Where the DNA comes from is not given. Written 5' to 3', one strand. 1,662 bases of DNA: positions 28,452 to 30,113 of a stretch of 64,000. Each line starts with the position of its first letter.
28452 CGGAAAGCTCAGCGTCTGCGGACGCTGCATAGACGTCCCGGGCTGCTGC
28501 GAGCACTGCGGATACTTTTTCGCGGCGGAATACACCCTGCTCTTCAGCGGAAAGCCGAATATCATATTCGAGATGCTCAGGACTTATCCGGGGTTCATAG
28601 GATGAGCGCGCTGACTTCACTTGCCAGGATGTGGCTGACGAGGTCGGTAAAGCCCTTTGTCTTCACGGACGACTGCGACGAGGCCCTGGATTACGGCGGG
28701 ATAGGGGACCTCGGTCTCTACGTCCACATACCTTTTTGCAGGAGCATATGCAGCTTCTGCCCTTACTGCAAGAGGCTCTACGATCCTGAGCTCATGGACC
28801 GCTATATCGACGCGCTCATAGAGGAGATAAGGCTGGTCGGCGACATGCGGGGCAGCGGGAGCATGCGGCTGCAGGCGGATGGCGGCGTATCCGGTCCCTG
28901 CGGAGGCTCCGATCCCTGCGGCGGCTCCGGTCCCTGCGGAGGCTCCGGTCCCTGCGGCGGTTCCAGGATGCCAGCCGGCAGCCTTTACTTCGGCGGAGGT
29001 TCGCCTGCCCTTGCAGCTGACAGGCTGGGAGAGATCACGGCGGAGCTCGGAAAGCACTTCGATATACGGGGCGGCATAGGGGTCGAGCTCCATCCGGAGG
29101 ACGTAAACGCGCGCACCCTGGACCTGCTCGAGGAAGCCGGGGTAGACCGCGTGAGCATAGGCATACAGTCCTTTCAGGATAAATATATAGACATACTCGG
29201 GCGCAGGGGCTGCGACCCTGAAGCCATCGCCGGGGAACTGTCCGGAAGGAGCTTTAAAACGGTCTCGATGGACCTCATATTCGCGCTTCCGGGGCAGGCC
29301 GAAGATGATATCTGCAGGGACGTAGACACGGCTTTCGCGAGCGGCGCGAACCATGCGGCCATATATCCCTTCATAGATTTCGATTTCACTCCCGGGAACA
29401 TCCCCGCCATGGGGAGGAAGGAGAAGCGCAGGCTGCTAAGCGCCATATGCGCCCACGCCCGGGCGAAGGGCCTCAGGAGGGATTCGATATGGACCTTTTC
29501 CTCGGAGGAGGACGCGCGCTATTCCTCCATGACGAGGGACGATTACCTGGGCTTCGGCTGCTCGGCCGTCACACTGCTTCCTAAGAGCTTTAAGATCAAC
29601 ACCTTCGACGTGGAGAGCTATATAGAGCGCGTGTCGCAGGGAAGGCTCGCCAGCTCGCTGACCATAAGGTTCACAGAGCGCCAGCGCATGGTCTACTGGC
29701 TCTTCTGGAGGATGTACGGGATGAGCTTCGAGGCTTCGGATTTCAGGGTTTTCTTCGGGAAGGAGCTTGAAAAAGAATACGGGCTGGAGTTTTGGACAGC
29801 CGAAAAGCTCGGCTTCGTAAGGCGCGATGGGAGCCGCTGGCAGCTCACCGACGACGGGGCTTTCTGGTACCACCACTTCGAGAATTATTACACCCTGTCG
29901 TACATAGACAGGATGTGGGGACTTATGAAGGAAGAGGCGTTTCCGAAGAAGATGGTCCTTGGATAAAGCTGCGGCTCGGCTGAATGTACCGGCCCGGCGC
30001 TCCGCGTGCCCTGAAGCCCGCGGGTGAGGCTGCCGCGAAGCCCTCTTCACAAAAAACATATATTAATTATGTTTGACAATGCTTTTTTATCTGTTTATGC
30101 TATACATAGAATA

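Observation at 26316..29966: Translationally coupled cassette: membrane-anchored unknown protein plus HpnH-like radical SAM enzyme plus HemN-like class C radical SAM protein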

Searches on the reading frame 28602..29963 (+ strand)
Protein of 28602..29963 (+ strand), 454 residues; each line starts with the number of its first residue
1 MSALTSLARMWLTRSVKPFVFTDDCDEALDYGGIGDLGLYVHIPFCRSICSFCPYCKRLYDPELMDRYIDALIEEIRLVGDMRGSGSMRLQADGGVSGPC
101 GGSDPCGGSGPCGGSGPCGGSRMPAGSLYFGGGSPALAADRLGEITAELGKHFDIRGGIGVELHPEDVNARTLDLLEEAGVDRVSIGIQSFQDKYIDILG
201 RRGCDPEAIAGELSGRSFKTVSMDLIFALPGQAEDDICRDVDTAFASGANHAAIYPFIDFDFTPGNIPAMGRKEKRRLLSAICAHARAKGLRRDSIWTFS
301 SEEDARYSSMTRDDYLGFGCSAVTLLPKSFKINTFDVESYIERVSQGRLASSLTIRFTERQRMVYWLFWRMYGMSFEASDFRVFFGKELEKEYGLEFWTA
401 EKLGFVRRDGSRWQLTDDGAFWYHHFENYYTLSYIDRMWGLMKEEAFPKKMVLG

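Call 3: search_protein_families(library=pfam, proteins=[window:28602-29963:+], max_evalue=0.1)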
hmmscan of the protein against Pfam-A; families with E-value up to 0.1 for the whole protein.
window:28602-29963:+ (454 aa): 1 family
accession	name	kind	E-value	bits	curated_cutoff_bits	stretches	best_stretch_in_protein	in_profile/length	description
PF04055.27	Radical_SAM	-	2.4e-13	51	29.5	1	125-241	46-163/166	Radical SAM superfamily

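Call 4: search_protein_families(library=ncbifam, proteins=[window:28602-29963:+], max_evalue=0.1)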
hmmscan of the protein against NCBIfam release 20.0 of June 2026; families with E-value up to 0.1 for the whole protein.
window:28602-29963:+ (454 aa): 18 families
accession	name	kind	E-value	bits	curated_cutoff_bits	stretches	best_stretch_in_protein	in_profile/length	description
NF006385.0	PRK08629.1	equivalog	6.8e-48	163.5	355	2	126-423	103-406/439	coproporphyrinogen III oxidase family protein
TIGR04107.1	rSAM_HutW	equivalog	6.8e-37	127.3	400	2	126-426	94-410/419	heme anaerobic degradation radical SAM methyltransferase ChuW/HutW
NF006067.1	PRK08208.1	equivalog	1.2e-32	113.5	380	2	127-420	91-404/427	STM4012 family radical SAM protein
TIGR00539.1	hemN_rel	equivalog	5.1e-29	101.5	205.4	2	127-257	54-189/361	radical SAM family heme chaperone HemW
TIGR00538.1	hemN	equivalog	4.5e-21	75.2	324.95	2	127-257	105-240/454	oxygen-independent coproporphyrinogen III oxidase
TIGR03994.1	rSAM_HemZ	equivalog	1.2e-19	70.8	321.4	2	127-242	140-261/401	coproporphyrinogen dehydrogenase HemZ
NF005133.0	PRK06582.1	equivalog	6e-17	61.7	597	2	127-256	65-198/390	coproporphyrinogen III oxidase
NF006064.0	PRK08207.2-2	equivalog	1.9e-15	56.8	504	2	127-243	203-324/465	coproporphyrinogen III oxidase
NF004567.0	PRK05904.1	equivalog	6.1e-14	52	355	2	127-255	59-190/353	coproporphyrinogen III oxidase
NF006061.0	PRK08207.1-4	equivalog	4.7e-12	45.5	702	1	125-238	229-349/501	coproporphyrinogen III oxidase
NF006066.0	PRK08207.2-5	equivalog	2.5e-10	39.6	1117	2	123-242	244-369/518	coproporphyrinogen III oxidase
NF006060.0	PRK08207.1-3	equivalog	3.1e-10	39.4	653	2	126-239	206-326/477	coproporphyrinogen III oxidase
NF006059.0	PRK08207.1-1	equivalog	2.2e-07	30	1012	1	127-235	229-344/496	coproporphyrinogen III oxidase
TIGR04419.1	no_iron_rSAM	equivalog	8.1e-06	25.6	300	1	158-251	78-173/378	HemN-related non-iron pseudo-SAM protein PsgB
NF006065.0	PRK08207.2-4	equivalog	6e-05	22.2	922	1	127-242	227-351/484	coproporphyrinogen III oxidase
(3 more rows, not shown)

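Call 6: search_solved_structures(query=window:28602-29963:+, max_evalue=0.001)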
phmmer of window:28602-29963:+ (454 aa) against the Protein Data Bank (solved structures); distinct sequences matched with E-value up to 0.001: 2.
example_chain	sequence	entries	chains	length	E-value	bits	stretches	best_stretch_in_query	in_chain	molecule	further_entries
9p2u_A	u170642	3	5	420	4.6e-16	62.1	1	128-332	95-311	Radical S-adenosylmethionine methyltransferase NocN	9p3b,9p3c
1olt_A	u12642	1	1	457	4.6e-15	58.8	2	126-237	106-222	OXYGEN-INDEPENDENT COPROPORPHYRINOGEN III OXIDASE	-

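Call 33: search_protein_families(library=padloc, proteins=[window:28602-29963:+], max_evalue=0.01)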
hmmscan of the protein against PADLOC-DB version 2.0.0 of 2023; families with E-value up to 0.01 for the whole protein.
window:28602-29963:+ (454 aa): 0 families

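Call 39: find_homologous_proteins(query=window:28602-29963:+)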
Query window:28602-29963:+ (454 aa): 4363 proteins with E <= 0.001 among 8000 candidates; the best 120 are listed.
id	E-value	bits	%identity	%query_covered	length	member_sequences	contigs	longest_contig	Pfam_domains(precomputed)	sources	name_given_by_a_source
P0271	1.1e-181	623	100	60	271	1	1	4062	-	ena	-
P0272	1.8e-162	560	55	100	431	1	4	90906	PF04055.28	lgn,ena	-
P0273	5.5e-162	558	58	99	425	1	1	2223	PF04055.28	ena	-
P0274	4.1e-161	555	54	100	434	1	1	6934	PF04055.28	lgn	-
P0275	4.2e-161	555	55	100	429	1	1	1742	PF04055.28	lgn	-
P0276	4.8e-161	555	55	100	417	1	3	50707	PF04055.28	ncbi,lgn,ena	-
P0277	8.3e-161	554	55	100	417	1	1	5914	PF04055.28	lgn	-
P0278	9.8e-161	554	55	100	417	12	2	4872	PF04055.28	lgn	-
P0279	1.1e-160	554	55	100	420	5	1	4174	PF04055.28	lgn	-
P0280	1.3e-160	554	55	100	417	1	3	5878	PF04055.28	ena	-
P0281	1.3e-160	554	55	100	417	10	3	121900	PF04055.28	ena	-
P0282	1.6e-160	553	54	100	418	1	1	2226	PF04055.28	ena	-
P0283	2.6e-160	553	55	99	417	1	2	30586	PF04055.28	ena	-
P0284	3.3e-160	552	56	100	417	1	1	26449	PF04055.28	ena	-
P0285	3.5e-160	552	55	100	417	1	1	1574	PF04055.28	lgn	-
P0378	1.6e-157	543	55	100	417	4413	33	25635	PF04055.28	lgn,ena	-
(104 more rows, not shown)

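Call 55: search_solved_structures(query=A4, max_evalue=0.001)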
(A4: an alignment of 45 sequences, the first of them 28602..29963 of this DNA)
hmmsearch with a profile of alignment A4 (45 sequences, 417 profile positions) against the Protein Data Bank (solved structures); distinct sequences matched with E-value up to 0.001: 2.
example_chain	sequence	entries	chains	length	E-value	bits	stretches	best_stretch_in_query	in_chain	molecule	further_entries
1olt_A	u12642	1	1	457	7.5e-31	110.8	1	36-314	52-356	OXYGEN-INDEPENDENT COPROPORPHYRINOGEN III OXIDASE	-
9p2u_A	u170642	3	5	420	1.4e-29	106.7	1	33-294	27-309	Radical S-adenosylmethionine methyltransferase NocN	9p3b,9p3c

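Call 64: predict_structure(alignment_id=A4)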
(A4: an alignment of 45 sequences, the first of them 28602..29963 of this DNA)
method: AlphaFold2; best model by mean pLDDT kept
length: 454 residues; sequences in the alignment: 45
mean_pLDDT: 81.0   pTM: 0.82
mean pLDDT of the five models: 81.0, 78.1, 76.7, 76.2, 75.0
residues with pLDDT >= 90: 190; 70-90: 179; 50-70: 49; < 50: 36
segments of 3 or more residues with pLDDT < 50: 85-119
pLDDT, mean of each block of 10 residues (from residue 1): 72 80 80 83 85 70 96 95 50 27 25 33 86 90 96 91 92 96 92 82 89 94 87 91 96 73 60 86 93 87 79 83 87 90 93 87 85 88 91 92 93 90 72 64 78 68
secondary structure, 60 per line:
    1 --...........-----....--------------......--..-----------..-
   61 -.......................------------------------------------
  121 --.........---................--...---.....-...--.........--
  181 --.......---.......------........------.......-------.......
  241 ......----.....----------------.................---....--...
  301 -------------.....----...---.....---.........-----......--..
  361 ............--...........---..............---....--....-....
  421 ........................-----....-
elements in order: H3-13 E19-22 E37-42 H62-84 E123-131 H135-150 E153-155 E159-163 H170-178 E183-189 H193-199 H206-213 E220-226 H234-246 E251-255 H272-288 E292-295 E298-300 E314-318 E323-325 E329-333 H337-345 E351-356 H359-372 E375-377 H378-385 H389-402 E406-409 E412-415 H417-444 E450-453

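Call 69: fold_search(model_id=the predicted structure, library=pdb)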
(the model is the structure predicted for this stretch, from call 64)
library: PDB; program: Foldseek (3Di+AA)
matches with E <= 10: 1559; with E <= 0.001: 91
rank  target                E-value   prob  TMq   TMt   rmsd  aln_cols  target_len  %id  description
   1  1olt                  1.8e-22  1.00  0.68  0.70   6.2       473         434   18  Coproporphyrinogen III oxidase (HemN) from Escherichia coli is a Radical SAM enzyme. (released 2003-12-04)
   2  9a6d_A                3.4e-06  1.00  0.35  0.35   5.2       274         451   13  Integrative model of MTAB-YVFG by crosslinking MS and deep learning (released 2024-09-18)
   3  5exj                  5.4e-06  1.00  0.35  0.53   5.3       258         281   10  Crystal structure of M. tuberculosis lipoyl synthase at 1.64 A resolution (released 2016-08-10)
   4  6qk7_C                5.8e-06  1.00  0.36  0.36  12.9       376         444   14  Elongator catalytic subcomplex Elp123 lobe (released 2019-07-17)
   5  7mjz                  6.1e-06  1.00  0.34  0.34   5.3       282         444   14  The structure of MiaB with pentasulfide bridge (released 2021-09-15)
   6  5exi                  1.0e-05  1.00  0.33  0.51   5.3       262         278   12  Crystal structure of M. tuberculosis lipoyl synthase at 2.28 A resolution (released 2016-08-10)
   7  7mjw_A                1.2e-05  1.00  0.33  0.34   5.6       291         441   15  Methylated MiaB in the complex with 5'-deoxyadenosine, methionine and RNA (released 2021-09-15)
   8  6wte_A                1.4e-05  1.00  0.24  0.19   4.0       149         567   17  Structure of radical S-adenosylmethionine methyltransferase, TsrM, from Kitasatospora setae with cobalamin and [4Fe-4S (released 2020-12-23)
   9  9ccb                  1.4e-05  1.00  0.35  0.38   4.5       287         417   14  X-ray crystal structure of methyl-coenzyme M reductase glutamine methylase (MgmA) from Methanothermobacter marburgensis  (released 2025-01-01)
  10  8asw_C                1.5e-05  1.00  0.36  0.31   9.8       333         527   14  Cryo-EM structure of yeast Elp123 in complex with alanine tRNA (released 2022-12-07)
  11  6wtf_B                2.1e-05  1.00  0.23  0.20   4.1       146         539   18  Structure of radical S-adenosylmethionine methyltransferase, TsrM, from Kitasatospora setae with tryptophan substrate  (released 2020-12-23)
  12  7mjx_A                2.5e-05  1.00  0.35  0.35   6.6       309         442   13  MiaB in the complex with 5'-deoxyadenosine, methionine and RNA (released 2021-09-15)
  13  6wtf_A                2.6e-05  1.00  0.23  0.20   4.1       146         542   18  Structure of radical S-adenosylmethionine methyltransferase, TsrM, from Kitasatospora setae with tryptophan substrate  (released 2020-12-23)
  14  6wte_B                2.9e-05  1.00  0.24  0.21   4.1       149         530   17  Structure of radical S-adenosylmethionine methyltransferase, TsrM, from Kitasatospora setae with cobalamin and [4Fe-4S (released 2020-12-23)
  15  5exk_I                2.9e-05  1.00  0.33  0.48   5.4       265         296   12  Crystal structure of M. tuberculosis lipoyl synthase with 6-thiooctanoyl peptide intermediate (released 2016-08-10)
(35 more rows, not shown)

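Call 87: search_dna_similar(query=window:28602-29963:+, collection=plasmids, mode=protein, max_rows=40, max_evalue=1e-8)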
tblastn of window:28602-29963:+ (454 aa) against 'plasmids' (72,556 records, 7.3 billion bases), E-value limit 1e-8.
Records with a match: 224; places in all: 250; records where one place covers at least 80% of the query: 120.
Best place of each record, by identity: <60% 224.
By first word of the organism name: Rhizobium 112; Sinorhizobium 23; Mesorhizobium 12; Clostridium 9; Rahnella 9; Ensifer 9; Bradyrhizobium 5; Paracoccus 4; Streptomyces 3; Shinella 3; and 28 more.
By predicted mobility (MOB-suite, as given by PLSDB): non-mobilizable 126; conjugative 93; mobilizable 5.
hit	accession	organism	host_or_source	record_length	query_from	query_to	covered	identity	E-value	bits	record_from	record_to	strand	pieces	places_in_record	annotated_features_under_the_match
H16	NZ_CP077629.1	Clostridium estertheticum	single colony,bovine feces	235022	2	453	100%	37.6%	4e-96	323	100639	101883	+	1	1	radical SAM protein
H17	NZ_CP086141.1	Clostridium estertheticum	bovine,single colony,feces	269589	2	453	100%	37.6%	7e-96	323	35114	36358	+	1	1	radical SAM protein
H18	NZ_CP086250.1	Clostridium estertheticum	single colony,beef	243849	2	453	100%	37.6%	1e-95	322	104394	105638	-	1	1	radical SAM protein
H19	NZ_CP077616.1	Clostridium estertheticum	single colony,bovine feces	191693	2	453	100%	37.6%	2e-95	322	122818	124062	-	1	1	radical SAM protein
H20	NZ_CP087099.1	Clostridium estertheticum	single colony,Vacuum packed lamb meat ...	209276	2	453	100%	37.6%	2e-95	322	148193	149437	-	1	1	radical SAM protein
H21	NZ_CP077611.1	Clostridium estertheticum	single colony,bovine feces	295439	2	453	100%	37.4%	2e-95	322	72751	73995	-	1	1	radical SAM protein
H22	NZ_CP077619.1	Clostridium estertheticum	single colony,bovine feces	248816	2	453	100%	37.4%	9e-95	320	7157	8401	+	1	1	radical SAM protein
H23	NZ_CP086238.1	Clostridium estertheticum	single colony,bovine feces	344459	2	453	100%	36.7%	1e-92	314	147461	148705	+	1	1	radical SAM protein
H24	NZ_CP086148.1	Clostridium estertheticum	horse,single colony,meat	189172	2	453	100%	36.5%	4e-93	315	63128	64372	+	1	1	radical SAM protein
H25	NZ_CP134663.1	Escherichia coli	Larus michahellis,bacteria,cloaca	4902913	41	422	84%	26.3%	1e-17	94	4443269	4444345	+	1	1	none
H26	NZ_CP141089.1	Escherichia coli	Homo sapiens,Infected Human Urine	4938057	41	422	84%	26.3%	2e-17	93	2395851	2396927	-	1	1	none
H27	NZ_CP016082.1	Streptomyces sp. SAT1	Adenophora trachelioides Maxim.,single ...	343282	41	437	87%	25.2%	5e-11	73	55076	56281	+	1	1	STM4012 family radical SAM protein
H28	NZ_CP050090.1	Rhizobium leguminosarum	Trifolium pratense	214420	41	436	87%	24.8%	4e-20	101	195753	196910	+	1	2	coproporphyrinogen-III oxidase family protein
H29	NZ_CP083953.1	Mesorhizobium sp. B2-1-8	cell culture,soil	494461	41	410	81%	25.6%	4e-16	89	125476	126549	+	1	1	hemN: oxygen-independent coproporphyrinogen III oxidase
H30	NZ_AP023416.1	Vescimonas fastidiosa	Homo sapiens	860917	41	419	83%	25.0%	8e-14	82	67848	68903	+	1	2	hemW: radical SAM family heme chaperone HemW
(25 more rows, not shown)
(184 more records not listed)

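Call 88: get_annotated_region(hit=H16, flank=12000)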
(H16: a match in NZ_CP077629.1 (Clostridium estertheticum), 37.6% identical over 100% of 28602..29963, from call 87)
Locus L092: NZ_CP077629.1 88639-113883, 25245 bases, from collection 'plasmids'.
description: Clostridium estertheticum strain CF004 plasmid pCF004-A, complete sequence
organism: Clostridium estertheticum (NCBI taxid 238834)
taxonomy: Bacteria; Bacillota; Clostridia; Eubacteriales; Clostridiaceae; Clostridium; Clostridium estertheticum
host: -; source: single colony,bovine feces; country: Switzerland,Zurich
typing (MOB-suite, as given by PLSDB): non-mobilizable
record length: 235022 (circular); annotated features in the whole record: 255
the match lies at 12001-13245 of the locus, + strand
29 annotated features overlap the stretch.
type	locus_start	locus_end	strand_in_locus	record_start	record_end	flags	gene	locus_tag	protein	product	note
CDS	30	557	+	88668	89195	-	-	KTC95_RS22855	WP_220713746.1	GNAT family N-acetyltransferase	-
CDS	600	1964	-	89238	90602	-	-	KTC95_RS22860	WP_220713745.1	MATE family efflux transporter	GO:0006855 - xenobiotic transmembrane transport [Evidence IEA]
CDS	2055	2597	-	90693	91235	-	-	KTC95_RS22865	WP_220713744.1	MarR family winged helix-turn-helix transcriptional regulator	GO:0006355 - regulation of DNA-templated transcription [Evidence IEA]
CDS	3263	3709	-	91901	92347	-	-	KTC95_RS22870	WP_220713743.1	hypothetical protein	-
CDS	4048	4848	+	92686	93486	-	-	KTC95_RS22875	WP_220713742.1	class I SAM-dependent methyltransferase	-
CDS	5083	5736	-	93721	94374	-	-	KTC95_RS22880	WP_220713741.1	flavodoxin family protein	-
CDS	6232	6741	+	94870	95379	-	-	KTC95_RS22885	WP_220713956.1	hypothetical protein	-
CDS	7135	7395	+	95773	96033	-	-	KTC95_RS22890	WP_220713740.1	helix-turn-helix transcriptional regulator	-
CDS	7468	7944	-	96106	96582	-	-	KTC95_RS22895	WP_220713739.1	hypothetical protein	-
CDS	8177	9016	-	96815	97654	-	-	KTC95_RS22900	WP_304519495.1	hypothetical protein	-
CDS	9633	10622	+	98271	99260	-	-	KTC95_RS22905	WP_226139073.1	magnesium transporter CorA family protein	GO:0030001 - metal ion transport [Evidence IEA]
CDS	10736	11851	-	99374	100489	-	-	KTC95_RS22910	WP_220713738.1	NAD(P)/FAD-dependent oxidoreductase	-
CDS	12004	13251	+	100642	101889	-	-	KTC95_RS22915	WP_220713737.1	radical SAM protein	-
CDS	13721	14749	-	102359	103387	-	-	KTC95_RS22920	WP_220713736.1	DUF1835 domain-containing protein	-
CDS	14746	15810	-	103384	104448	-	-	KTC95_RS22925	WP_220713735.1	DUF3658 domain-containing protein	-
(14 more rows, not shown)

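Call 89: search_protein_families(library=pfam, proteins=[L092:10736-11848:-, L092:12004-13248:+, L092:13721-14746:-, L092:5083-5733:-], max_evalue=0.001)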
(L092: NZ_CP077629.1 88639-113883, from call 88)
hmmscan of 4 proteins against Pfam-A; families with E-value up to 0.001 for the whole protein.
L092:10736-11848:- (370 aa): 5 families
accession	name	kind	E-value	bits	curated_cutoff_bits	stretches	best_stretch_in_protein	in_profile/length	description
PF13450.12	NAD_binding_8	-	5.1e-07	30.3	21.9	1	4-35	1-32/68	NAD(P)-binding Rossmann-like domain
PF00890.30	FAD_binding_2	-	4.1e-06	26.7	20.4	1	2-51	2-51/414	FAD binding domain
PF07992.20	Pyr_redox_2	-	9.3e-05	22.4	26.1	1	2-140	3-109/291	Pyridine nucleotide-disulphide oxidoreductase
PF01266.30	DAO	-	0.00022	21.3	27.9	1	2-35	2-35/353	FAD dependent oxidoreductase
PF03486.20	HI0933_like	-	0.00025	21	50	1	2-41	3-42/244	HI0933-like protein Rossmann domain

L092:12004-13248:+ (415 aa): 1 family
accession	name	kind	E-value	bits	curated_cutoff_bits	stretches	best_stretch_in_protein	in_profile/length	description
PF04055.27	Radical_SAM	-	5.6e-15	56.3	29.5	1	37-194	1-155/166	Radical SAM superfamily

L092:13721-14746:- (341 aa): 2 families
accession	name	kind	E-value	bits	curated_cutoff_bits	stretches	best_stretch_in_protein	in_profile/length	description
PF12395.13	DUF3658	-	1.1e-25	90.2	23.3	1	155-248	3-96/107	Protein of unknown function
PF08874.15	DUF1835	-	2.3e-24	86.3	21.1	1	4-124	1-121/122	Domain of unknown function (DUF1835)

L092:5083-5733:- (216 aa): 3 families
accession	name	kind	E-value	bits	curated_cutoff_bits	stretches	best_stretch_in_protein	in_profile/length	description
PF03358.20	FMN_red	-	1.1e-23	83.9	24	1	1-121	2-107/152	NADPH-dependent FMN reductase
PF02525.22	Flavodoxin_2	-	2.2e-12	47.6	27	1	1-159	2-163/198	Flavodoxin-like fold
PF12724.12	Flavodoxin_5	-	0.00017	22.4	27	1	73-103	38-68/145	Flavodoxin domain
